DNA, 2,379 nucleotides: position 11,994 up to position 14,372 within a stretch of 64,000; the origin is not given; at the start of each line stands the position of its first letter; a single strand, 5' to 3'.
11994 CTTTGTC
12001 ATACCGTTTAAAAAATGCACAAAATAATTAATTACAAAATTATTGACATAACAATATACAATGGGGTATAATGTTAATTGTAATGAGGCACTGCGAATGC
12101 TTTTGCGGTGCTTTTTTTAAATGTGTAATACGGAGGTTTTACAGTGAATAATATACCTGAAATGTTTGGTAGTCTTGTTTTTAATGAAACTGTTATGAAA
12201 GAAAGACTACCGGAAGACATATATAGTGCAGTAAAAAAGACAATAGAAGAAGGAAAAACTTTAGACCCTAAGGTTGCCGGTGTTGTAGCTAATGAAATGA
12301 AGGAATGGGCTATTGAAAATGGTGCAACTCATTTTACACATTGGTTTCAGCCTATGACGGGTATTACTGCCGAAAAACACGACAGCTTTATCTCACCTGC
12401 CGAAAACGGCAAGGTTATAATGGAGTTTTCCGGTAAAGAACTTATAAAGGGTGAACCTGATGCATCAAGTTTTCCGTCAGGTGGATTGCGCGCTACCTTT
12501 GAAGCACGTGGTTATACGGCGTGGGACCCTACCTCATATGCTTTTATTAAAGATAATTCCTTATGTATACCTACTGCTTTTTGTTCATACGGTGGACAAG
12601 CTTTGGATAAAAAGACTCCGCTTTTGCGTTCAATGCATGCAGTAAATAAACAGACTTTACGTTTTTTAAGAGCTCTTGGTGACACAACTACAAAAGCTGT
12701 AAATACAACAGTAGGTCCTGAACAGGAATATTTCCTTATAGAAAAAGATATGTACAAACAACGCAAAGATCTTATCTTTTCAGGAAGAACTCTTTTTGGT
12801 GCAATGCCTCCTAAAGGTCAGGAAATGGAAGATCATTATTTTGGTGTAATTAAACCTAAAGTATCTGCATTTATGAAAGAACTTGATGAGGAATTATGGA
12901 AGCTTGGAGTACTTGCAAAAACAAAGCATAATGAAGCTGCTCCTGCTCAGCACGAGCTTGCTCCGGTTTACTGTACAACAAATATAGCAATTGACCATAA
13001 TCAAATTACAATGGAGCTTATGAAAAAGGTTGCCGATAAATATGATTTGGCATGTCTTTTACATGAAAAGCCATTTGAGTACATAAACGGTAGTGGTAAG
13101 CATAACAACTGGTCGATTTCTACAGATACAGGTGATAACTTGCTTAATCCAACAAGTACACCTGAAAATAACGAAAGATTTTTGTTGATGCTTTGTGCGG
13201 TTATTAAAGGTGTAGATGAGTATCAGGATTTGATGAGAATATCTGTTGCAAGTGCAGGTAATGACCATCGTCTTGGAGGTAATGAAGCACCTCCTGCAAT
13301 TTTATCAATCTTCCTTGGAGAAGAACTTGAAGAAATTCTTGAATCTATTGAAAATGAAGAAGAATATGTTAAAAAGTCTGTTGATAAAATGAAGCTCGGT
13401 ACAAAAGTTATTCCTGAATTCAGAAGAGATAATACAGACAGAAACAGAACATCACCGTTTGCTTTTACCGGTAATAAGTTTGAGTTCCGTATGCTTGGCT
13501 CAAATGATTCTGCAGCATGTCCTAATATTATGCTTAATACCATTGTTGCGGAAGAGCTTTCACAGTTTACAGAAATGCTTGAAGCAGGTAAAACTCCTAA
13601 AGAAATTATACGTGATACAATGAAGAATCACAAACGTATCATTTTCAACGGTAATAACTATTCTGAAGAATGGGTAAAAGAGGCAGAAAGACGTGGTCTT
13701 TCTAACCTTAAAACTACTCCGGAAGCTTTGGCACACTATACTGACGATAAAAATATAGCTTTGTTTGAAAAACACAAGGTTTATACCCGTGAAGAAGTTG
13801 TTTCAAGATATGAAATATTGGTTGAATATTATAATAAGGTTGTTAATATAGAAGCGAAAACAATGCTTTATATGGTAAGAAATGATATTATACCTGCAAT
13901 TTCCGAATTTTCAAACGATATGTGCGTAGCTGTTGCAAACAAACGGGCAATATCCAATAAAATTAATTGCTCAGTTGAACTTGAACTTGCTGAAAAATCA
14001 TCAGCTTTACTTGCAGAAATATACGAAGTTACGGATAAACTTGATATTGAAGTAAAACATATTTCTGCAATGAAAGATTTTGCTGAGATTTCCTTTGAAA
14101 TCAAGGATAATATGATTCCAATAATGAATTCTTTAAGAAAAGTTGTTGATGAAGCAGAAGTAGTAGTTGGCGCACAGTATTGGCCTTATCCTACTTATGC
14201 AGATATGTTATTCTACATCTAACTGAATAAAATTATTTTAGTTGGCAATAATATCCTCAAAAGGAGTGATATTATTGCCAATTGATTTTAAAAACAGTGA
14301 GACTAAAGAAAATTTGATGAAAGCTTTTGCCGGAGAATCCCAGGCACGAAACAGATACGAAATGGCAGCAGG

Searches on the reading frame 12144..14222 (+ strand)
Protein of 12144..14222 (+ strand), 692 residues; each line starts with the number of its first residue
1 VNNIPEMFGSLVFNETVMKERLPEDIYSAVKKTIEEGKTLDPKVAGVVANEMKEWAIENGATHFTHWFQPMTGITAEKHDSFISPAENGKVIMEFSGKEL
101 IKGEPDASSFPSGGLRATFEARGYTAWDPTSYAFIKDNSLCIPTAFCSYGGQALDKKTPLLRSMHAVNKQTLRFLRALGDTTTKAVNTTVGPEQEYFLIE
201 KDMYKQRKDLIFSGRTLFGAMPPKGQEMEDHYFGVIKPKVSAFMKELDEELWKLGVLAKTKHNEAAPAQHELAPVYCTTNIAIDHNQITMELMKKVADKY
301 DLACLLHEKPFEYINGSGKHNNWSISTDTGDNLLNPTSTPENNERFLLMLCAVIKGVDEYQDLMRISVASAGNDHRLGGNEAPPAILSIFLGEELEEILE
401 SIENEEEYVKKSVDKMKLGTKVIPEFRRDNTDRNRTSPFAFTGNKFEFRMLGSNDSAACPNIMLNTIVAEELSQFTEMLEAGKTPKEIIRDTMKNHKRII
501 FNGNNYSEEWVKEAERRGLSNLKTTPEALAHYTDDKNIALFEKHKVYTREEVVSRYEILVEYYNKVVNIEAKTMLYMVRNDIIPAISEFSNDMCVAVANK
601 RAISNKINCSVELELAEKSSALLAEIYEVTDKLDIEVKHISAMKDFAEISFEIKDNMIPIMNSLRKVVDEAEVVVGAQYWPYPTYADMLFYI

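Call 5: search_protein_families(library=pfam, proteins=[window:12144-14222:+])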
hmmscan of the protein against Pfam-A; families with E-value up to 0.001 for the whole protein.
window:12144-14222:+ (692 aa): 3 families
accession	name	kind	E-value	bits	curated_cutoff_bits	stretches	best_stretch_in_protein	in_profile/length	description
PF12437.13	GSIII_N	-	2.1e-81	271.7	25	1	6-163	3-160/160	Glutamine synthetase type III N terminal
PF18318.6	Gln-synt_C-ter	-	1.1e-44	151.5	22.7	1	486-600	3-117/118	Glutamine synthetase C-terminal domain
PF00120.29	Gln-synt_C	-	2.2e-19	70.2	24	1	178-355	12-186/344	Glutamine synthetase, catalytic domain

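Call 8: find_related_loci(query=window:12144-14219:+, collection=genome_contigs, flank=4000)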
Query window:12144-14219:+ (692 aa) in genome_contigs; peptide patterns used: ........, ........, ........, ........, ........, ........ (x = any residue, [..] = any of these).
600 stretches matched a pattern (row limit reached: there are more); 570 encode a relative of the query (tblastn E <= 1e-3); the best 80 are kept; 80 distinct loci.
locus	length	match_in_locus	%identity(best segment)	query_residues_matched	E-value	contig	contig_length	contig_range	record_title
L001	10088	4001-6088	69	1-692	0e+0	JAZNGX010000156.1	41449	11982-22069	MAG: Clostridia bacterium isolate T1900044698_TS20190164.MAGScoT_cleanbin_000016 SGB_1789_k141_108211, whole genome shot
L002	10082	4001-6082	68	1-692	0e+0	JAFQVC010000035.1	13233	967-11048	MAG: Clostridia bacterium isolate RGIG2178 Goat_Colon.Co__c431315, whole genome shotgun sequence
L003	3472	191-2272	68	1-692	0e+0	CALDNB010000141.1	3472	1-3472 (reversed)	MAG TPA_asm: uncultured Clostridia bacterium isolate SRR6425820_bin.122_CONCOCT_v1.1_MAG genome assembly, contig: ERZ176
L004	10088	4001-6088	65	1-692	0e+0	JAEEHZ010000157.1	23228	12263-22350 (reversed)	MAG: Clostridiaceae bacterium isolate Tb.RUG.134 k141_6809816_flag=1_multi=8.0000_len=23228, whole genome shotgun sequen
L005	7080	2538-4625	65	1-692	0e+0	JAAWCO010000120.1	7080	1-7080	MAG: Clostridiales bacterium isolate ABMPRH_72_0 k141_1470880, whole genome shotgun sequence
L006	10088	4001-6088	65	1-692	0e+0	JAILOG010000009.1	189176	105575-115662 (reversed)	MAG: Clostridiales bacterium isolate RUI300 k141_285256_flag=0_multi=14.8532_len=189176, whole genome shotgun sequence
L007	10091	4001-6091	65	1-692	0e+0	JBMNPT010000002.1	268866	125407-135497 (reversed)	MAG: Eubacteriales bacterium isolate SBF912SR2HQ0024 scaffold_79_c1, whole genome shotgun sequence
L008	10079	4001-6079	64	1-689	0e+0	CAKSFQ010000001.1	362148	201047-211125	MAG: uncultured Clostridia bacterium isolate REFINED_METABAT215_TOP10_CONTIGS_1500_ASSEMBLY_K77_MERGED__Hadza_MoBio_C-RE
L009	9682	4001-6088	65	1-692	0e+0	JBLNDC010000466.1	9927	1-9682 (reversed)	MAG: Bacteroidota bacterium isolate MAG109 PRJNA950955_bin18_renamed_465, whole genome shotgun sequence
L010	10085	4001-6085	63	3-692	0e+0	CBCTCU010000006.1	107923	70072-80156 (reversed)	MAG TPA_asm: uncultured Eubacteriales bacterium isolate SRR20550102_concoct_35 genome assembly, contig: ERZ24930432.243,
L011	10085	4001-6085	64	1-692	0e+0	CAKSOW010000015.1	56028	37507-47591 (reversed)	MAG: uncultured Eubacteriales bacterium isolate REFINED_METABAT215_SUBJECT_CONTIGS_1500_ASSEMBLY_K77_MERGED__Pilot_MoBio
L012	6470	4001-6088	65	1-692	0e+0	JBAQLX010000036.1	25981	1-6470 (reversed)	MAG: Desulfosporosinus sp. isolate MFD12106_ilm_asm_bin6 k127_3933, whole genome shotgun sequence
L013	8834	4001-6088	63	1-692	0e+0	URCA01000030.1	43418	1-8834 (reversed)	uncultured Ruminococcaceae bacterium isolate UMGS856 genome assembly, contig: NODE_244_length_43418_cov_7.731615, whole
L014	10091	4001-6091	64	1-692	0e+0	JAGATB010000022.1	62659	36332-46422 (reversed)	MAG: Clostridia bacterium isolate RGIG8748 Water_deer_Colon-4__c171192, whole genome shotgun sequence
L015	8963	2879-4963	64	1-692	0e+0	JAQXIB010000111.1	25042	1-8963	MAG: Clostridiales bacterium isolate SUG1214 k141_1640905, whole genome shotgun sequence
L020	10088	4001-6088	62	1-692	0e+0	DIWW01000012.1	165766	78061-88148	MAG TPA_asm: Peptococcaceae bacterium UBA6096 UBA6096_contig_4765, whole genome shotgun sequence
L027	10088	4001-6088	63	1-692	0e+0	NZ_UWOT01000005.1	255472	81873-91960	Romboutsia sp. Marseille-P6047, whole genome shotgun sequence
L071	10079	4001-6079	62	2-692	0e+0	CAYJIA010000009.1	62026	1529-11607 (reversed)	MAG TPA_asm: uncultured Eubacteriales bacterium isolate ERP123703_co3_27 genome assembly, contig: NODE_437_length_62026_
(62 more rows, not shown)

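Call 28: find_related_loci(query=window:12144-14219:+, collection=metagenome_contigs, flank=3000)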
Query window:12144-14219:+ (692 aa) in metagenome_contigs; peptide patterns used: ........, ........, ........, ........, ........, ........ (x = any residue, [..] = any of these).
600 stretches matched a pattern (row limit reached: there are more); 561 encode a relative of the query (tblastn E <= 1e-3); the best 80 are kept; 80 distinct loci.
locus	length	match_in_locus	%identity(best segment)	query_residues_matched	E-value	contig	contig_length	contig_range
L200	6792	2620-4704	64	1-692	0e+0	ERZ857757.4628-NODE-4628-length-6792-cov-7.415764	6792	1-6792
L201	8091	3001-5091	64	1-692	0e+0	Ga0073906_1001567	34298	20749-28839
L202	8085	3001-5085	64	1-692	0e+0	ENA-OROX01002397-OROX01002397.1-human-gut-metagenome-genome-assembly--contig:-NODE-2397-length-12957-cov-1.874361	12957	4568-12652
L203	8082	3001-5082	62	3-692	0e+0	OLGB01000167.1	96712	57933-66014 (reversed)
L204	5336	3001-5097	63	1-692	0e+0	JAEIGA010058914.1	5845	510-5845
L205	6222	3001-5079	63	4-692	0e+0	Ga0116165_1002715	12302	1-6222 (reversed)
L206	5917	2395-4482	62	1-692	0e+0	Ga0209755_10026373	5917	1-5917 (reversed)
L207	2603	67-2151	61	3-692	0e+0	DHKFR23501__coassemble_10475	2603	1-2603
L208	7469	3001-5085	63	1-692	0e+0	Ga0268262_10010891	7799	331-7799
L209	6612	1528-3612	61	3-692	0e+0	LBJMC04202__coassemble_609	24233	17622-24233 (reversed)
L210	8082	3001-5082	63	1-692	0e+0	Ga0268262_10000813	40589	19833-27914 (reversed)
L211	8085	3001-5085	63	1-692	0e+0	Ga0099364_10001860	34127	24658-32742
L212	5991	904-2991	63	1-692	0e+0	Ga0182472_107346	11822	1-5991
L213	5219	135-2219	63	1-692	0e+0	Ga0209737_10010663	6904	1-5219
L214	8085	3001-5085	63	1-692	0e+0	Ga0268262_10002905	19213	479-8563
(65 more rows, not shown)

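Call 29: find_homologous_proteins(query=window:12144-14219:+, max_evalue=1e-100)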
Query window:12144-14219:+ (692 aa): 8000 proteins with E <= 1e-100 among 8000 candidates; the best 120 are listed.
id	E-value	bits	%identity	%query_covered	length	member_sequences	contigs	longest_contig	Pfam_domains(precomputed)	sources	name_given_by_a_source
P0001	0.0e+0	1578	100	100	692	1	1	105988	PF00120.30,PF18318.7,PF12437.14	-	-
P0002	0.0e+0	1576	100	100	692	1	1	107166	PF00120.30,PF18318.7,PF12437.14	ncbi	-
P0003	0.0e+0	1530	96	100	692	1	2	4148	PF00120.30,PF18318.7,PF12437.14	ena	-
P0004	0.0e+0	1525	96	100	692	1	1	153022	PF00120.30,PF18318.7,PF12437.14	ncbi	-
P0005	0.0e+0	1523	96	100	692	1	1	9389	PF00120.30,PF18318.7,PF12437.14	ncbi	-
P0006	0.0e+0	1491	93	100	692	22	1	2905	PF00120.30,PF18318.7,PF12437.14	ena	-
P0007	0.0e+0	1482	92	100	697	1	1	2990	PF00120.30,PF18318.7,PF12437.14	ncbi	-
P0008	0.0e+0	1477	92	100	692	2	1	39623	PF00120.30,PF18318.7,PF12437.14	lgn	-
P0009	0.0e+0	1468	91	100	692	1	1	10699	PF00120.30,PF18318.7,PF12437.14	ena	-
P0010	0.0e+0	1467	92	100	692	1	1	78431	PF00120.30,PF18318.7,PF12437.14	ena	-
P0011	0.0e+0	1461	91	100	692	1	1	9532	PF00120.30,PF18318.7,PF12437.14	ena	-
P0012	0.0e+0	1460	91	100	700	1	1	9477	PF00120.30,PF18318.7,PF12437.14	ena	-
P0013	0.0e+0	1458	92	100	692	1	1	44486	PF00120.30,PF18318.7,PF12437.14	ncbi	-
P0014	0.0e+0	1452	90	100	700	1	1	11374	PF00120.30,PF18318.7,PF12437.14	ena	-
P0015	0.0e+0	1452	91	100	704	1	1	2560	PF00120.30,PF18318.7,PF12437.14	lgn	-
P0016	0.0e+0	1450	91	100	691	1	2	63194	PF00120.30,PF18318.7,PF12437.14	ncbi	-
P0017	0.0e+0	1445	90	100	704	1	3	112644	PF00120.30,PF18318.7,PF12437.14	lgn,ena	-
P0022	0.0e+0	1422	89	99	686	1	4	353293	PF00120.30,PF18318.7,PF12437.14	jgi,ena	-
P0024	0.0e+0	1333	82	100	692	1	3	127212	PF00120.30,PF18318.7,PF12437.14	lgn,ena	-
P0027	0.0e+0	1289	80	100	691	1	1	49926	PF00120.30,PF18318.7,PF12437.14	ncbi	-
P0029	0.0e+0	1239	77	100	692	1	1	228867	PF00120.30,PF18318.7,PF12437.14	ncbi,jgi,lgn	-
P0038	0.0e+0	1157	72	100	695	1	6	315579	PF00120.30,PF18318.7,PF12437.14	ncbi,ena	-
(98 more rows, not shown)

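Call 30: find_encoding_contigs(protein=P0004, flank=10000, max_places=1)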
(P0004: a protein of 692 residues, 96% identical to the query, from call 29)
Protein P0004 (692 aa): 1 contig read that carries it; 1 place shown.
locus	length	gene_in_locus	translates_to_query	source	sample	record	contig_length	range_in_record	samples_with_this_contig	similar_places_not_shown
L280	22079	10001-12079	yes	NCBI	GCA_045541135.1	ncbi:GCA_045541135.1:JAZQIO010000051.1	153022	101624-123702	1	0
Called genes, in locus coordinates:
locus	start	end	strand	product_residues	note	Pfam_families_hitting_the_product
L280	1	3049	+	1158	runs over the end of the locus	PF00176:SNF2-rel_dom (faint), PF17757:UvrB_inter, PF02559:CarD_TRCF_RID, PF00270:DEAD, PF22590:Cas3-like_C_2 (faint), PF00271:Helicase_C, PF03461:TRCF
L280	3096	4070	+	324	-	PF13623:SurA_N_2 (weak), PF13616:Rotamase_3, PF00639:Rotamase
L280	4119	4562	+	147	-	PF16697:Yop-YscD_cpl, PF00498:FHA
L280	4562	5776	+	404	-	PF01098:FTSW_RODA_SPOVE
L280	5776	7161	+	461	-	PF21922:PBP_dimer_2, PF00905:Transpeptidase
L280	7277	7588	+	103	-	PF00829:Ribosomal_L21p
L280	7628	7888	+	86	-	PF01016:Ribosomal_L27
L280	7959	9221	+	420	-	PF01018:GTP1_OBG, PF01926:MMR_HSR1, PF02421:FeoB_N, PF09269:DUF1967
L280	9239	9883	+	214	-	PF06971:Put_DNA-bind_N, PF02629:CoA_binding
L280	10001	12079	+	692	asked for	PF12437:GSIII_N, PF00120:Gln-synt_C, PF18318:Gln-synt_C-ter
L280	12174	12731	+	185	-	PF02915:Rubrerythrin, PF21349:RUBY_RBDX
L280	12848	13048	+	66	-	PF08984:DUF1858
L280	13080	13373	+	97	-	-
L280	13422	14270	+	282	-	PF21778:DUF6873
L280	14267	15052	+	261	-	PF08812:YtxC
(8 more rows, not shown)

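Call 31: find_encoding_contigs(protein=P0010, flank=4000, max_places=1)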
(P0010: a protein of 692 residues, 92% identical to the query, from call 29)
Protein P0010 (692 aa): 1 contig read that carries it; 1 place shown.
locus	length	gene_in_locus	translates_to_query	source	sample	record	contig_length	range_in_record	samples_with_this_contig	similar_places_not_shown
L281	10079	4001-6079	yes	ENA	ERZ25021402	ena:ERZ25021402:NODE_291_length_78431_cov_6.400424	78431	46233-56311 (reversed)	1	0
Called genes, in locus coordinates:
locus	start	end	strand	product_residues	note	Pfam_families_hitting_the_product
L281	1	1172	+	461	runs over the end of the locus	PF03717:PBP_dimer (faint), PF21922:PBP_dimer_2, PF00905:Transpeptidase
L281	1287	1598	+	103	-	PF00829:Ribosomal_L21p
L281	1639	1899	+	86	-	PF01016:Ribosomal_L27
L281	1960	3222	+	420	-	PF01018:GTP1_OBG, PF01926:MMR_HSR1, PF02421:FeoB_N, PF09269:DUF1967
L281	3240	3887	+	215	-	PF06971:Put_DNA-bind_N, PF02629:CoA_binding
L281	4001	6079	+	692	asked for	PF12437:GSIII_N, PF00120:Gln-synt_C, PF18318:Gln-synt_C-ter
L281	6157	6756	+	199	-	PF02915:Rubrerythrin, PF21349:RUBY_RBDX (weak)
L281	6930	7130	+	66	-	PF08984:DUF1858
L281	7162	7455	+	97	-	-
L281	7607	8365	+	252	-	PF21778:DUF6873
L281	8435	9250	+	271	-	PF08812:YtxC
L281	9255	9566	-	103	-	PF05437:AzlD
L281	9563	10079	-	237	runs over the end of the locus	PF03591:AzlC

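Call 32: find_encoding_contigs(protein=P0022, flank=4000, max_places=1)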
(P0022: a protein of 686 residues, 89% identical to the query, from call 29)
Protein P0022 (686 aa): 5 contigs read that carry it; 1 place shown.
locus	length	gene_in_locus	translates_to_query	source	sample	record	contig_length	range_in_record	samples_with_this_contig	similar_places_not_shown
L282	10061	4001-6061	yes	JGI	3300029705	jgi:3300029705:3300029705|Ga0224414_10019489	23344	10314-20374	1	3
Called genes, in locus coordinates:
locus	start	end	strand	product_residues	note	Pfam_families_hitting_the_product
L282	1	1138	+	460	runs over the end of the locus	PF03717:PBP_dimer (faint), PF21922:PBP_dimer_2, PF00905:Transpeptidase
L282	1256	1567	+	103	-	PF00829:Ribosomal_L21p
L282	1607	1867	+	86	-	PF01016:Ribosomal_L27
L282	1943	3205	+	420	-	PF01018:GTP1_OBG, PF01926:MMR_HSR1, PF02421:FeoB_N, PF09269:DUF1967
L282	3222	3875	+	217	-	PF06971:Put_DNA-bind_N, PF02629:CoA_binding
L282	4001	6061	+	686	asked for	PF12437:GSIII_N, PF00120:Gln-synt_C, PF18318:Gln-synt_C-ter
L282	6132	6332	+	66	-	PF08984:DUF1858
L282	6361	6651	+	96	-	-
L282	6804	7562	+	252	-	PF21778:DUF6873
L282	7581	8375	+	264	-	PF08812:YtxC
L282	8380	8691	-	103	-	PF05437:AzlD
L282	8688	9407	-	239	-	PF03591:AzlC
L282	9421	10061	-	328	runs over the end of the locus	PF01113:DapB_N (faint), PF16654:DAPDH_C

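Call 33: find_encoding_contigs(protein=P0024, flank=4000, max_places=1)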
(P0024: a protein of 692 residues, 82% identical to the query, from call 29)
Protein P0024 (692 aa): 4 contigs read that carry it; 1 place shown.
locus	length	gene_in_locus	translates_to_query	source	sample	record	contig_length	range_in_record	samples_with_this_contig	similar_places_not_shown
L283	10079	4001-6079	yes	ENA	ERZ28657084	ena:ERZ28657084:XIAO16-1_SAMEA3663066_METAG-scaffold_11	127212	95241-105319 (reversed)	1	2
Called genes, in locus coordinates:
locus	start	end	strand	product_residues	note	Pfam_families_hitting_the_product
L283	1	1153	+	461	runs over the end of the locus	PF21922:PBP_dimer_2, PF00905:Transpeptidase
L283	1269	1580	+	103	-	PF00829:Ribosomal_L21p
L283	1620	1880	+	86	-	PF01016:Ribosomal_L27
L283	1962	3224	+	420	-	PF01018:GTP1_OBG, PF01926:MMR_HSR1, PF02421:FeoB_N, PF09269:DUF1967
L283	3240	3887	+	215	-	PF06971:Put_DNA-bind_N, PF01408:GFO_IDH_MocA (weak), PF02629:CoA_binding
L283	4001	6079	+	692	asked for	PF12437:GSIII_N, PF00120:Gln-synt_C, PF18318:Gln-synt_C-ter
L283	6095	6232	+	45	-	-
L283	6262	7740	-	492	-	PF09547:SpoIVA_ATPase, PF20438:SpoIVA_middle, PF20439:SpoIVA_C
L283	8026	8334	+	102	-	-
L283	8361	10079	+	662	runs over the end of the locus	PF01496:V_ATPase_I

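Call 34: find_encoding_contigs(protein=P0027, flank=4000, max_places=1)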
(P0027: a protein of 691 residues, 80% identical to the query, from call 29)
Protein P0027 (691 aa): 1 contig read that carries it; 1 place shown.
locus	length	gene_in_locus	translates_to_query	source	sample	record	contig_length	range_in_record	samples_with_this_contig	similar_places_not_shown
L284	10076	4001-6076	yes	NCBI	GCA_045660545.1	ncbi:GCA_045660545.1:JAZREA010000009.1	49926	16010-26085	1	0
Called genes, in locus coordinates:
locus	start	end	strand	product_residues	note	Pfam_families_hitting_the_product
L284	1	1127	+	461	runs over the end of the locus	PF21922:PBP_dimer_2, PF00905:Transpeptidase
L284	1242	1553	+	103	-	PF00829:Ribosomal_L21p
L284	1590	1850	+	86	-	PF01016:Ribosomal_L27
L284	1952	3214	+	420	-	PF01018:GTP1_OBG, PF01926:MMR_HSR1, PF02421:FeoB_N, PF09269:DUF1967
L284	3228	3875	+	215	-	PF06971:Put_DNA-bind_N, PF02629:CoA_binding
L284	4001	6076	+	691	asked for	PF12437:GSIII_N, PF00120:Gln-synt_C, PF18318:Gln-synt_C-ter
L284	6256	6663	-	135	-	-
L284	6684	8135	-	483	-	PF22322:DUF6973 (weak)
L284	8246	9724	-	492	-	PF09547:SpoIVA_ATPase, PF20438:SpoIVA_middle, PF20439:SpoIVA_C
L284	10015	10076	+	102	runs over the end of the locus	-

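Call 35: find_encoding_contigs(protein=P0029, flank=4000, max_places=1)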
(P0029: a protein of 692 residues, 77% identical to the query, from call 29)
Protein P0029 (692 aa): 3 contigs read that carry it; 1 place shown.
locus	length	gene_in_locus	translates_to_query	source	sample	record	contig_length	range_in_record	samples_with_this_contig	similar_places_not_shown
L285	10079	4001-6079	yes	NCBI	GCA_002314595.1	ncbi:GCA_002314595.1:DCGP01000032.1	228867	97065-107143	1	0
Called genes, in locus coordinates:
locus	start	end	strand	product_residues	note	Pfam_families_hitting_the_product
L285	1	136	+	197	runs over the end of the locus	PF01381:HTH_3, PF12844:HTH_19, PF13560:HTH_31 (weak)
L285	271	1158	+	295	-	PF02645:DegV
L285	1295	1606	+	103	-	PF00829:Ribosomal_L21p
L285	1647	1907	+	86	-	PF01016:Ribosomal_L27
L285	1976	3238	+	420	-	PF01018:GTP1_OBG, PF01926:MMR_HSR1, PF02421:FeoB_N, PF09269:DUF1967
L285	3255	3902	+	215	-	PF06971:Put_DNA-bind_N, PF02629:CoA_binding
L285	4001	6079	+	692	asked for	PF12437:GSIII_N, PF00120:Gln-synt_C, PF18318:Gln-synt_C-ter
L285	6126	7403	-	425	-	PF00275:EPSP_synthase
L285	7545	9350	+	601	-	PF00009:GTP_EFTU, PF03144:GTP_EFTU_D2, PF14492:EFG_III (faint), PF00679:EFG_C, PF06421:LepA_C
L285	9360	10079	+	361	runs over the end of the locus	PF04055:Radical_SAM, PF06969:HemN_C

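Call 36: find_encoding_contigs(protein=P0038, flank=4000, max_places=1)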
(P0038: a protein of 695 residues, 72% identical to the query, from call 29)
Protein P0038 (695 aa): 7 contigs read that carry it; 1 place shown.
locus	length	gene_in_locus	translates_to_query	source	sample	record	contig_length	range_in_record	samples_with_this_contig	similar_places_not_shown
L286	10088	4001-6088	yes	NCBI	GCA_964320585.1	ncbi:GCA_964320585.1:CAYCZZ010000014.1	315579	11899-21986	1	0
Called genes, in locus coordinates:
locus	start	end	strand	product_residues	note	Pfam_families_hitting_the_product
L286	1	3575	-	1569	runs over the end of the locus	PF00310:GATase_2, PF04898:Glu_syn_central, PF01645:Glu_synthase, PF01493:GXGXG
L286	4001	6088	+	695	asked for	PF12437:GSIII_N, PF00120:Gln-synt_C, PF18318:Gln-synt_C-ter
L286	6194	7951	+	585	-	PF00909:Ammonium_transp, PF00543:P-II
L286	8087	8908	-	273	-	-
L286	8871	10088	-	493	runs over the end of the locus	PF00239:Resolvase, PF07508:Recombinase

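Call 37: find_encoding_contigs(protein=P0017, flank=4000, max_places=1)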
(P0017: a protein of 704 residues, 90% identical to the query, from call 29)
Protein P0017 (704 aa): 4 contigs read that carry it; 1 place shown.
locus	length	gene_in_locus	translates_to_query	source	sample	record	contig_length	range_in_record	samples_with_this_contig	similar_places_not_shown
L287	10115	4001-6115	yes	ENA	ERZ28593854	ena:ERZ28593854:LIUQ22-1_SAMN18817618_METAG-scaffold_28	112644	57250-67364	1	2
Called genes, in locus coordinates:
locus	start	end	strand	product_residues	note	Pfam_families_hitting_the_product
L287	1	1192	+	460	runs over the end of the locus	PF03717:PBP_dimer (faint), PF21922:PBP_dimer_2, PF00905:Transpeptidase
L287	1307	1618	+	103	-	PF00829:Ribosomal_L21p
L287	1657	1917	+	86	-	PF01016:Ribosomal_L27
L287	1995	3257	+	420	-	PF01018:GTP1_OBG, PF01926:MMR_HSR1, PF02421:FeoB_N, PF09269:DUF1967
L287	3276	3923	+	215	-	PF06971:Put_DNA-bind_N, PF02629:CoA_binding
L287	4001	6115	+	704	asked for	PF12437:GSIII_N, PF00120:Gln-synt_C, PF18318:Gln-synt_C-ter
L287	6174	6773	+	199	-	PF02915:Rubrerythrin, PF21349:RUBY_RBDX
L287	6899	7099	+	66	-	PF08984:DUF1858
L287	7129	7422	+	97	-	-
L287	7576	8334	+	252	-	PF21778:DUF6873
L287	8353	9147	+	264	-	PF08812:YtxC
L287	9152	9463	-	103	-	PF05437:AzlD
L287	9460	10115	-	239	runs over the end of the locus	PF03591:AzlC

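Call 53: find_encoding_contigs(protein=P0005, flank=1500, max_places=2)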
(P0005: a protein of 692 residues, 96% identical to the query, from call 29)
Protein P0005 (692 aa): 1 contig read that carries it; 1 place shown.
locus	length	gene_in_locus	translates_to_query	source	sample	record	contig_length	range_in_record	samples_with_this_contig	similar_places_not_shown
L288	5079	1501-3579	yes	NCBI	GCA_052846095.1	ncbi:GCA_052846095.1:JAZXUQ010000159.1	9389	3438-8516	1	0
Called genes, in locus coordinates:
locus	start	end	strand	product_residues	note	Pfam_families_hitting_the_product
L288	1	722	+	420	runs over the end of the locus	PF01018:GTP1_OBG, PF01926:MMR_HSR1, PF02421:FeoB_N, PF09269:DUF1967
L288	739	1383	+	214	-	PF06971:Put_DNA-bind_N, PF01408:GFO_IDH_MocA (weak), PF02629:CoA_binding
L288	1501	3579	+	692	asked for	PF12437:GSIII_N, PF00120:Gln-synt_C, PF18318:Gln-synt_C-ter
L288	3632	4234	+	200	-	PF02915:Rubrerythrin, PF21349:RUBY_RBDX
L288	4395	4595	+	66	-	PF08984:DUF1858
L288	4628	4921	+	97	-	-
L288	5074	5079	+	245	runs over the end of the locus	PF21778:DUF6873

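Call 54: find_encoding_contigs(protein=P0006, flank=1500, max_places=2)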
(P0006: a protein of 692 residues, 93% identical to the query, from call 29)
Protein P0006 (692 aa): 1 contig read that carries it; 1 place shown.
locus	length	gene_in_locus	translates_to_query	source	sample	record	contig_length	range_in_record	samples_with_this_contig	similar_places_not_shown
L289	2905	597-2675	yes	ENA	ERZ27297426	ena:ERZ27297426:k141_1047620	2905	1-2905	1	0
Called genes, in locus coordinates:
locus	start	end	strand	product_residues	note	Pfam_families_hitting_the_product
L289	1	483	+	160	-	?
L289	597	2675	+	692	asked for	PF12437:GSIII_N, PF00120:Gln-synt_C, PF18318:Gln-synt_C-ter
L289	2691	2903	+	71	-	?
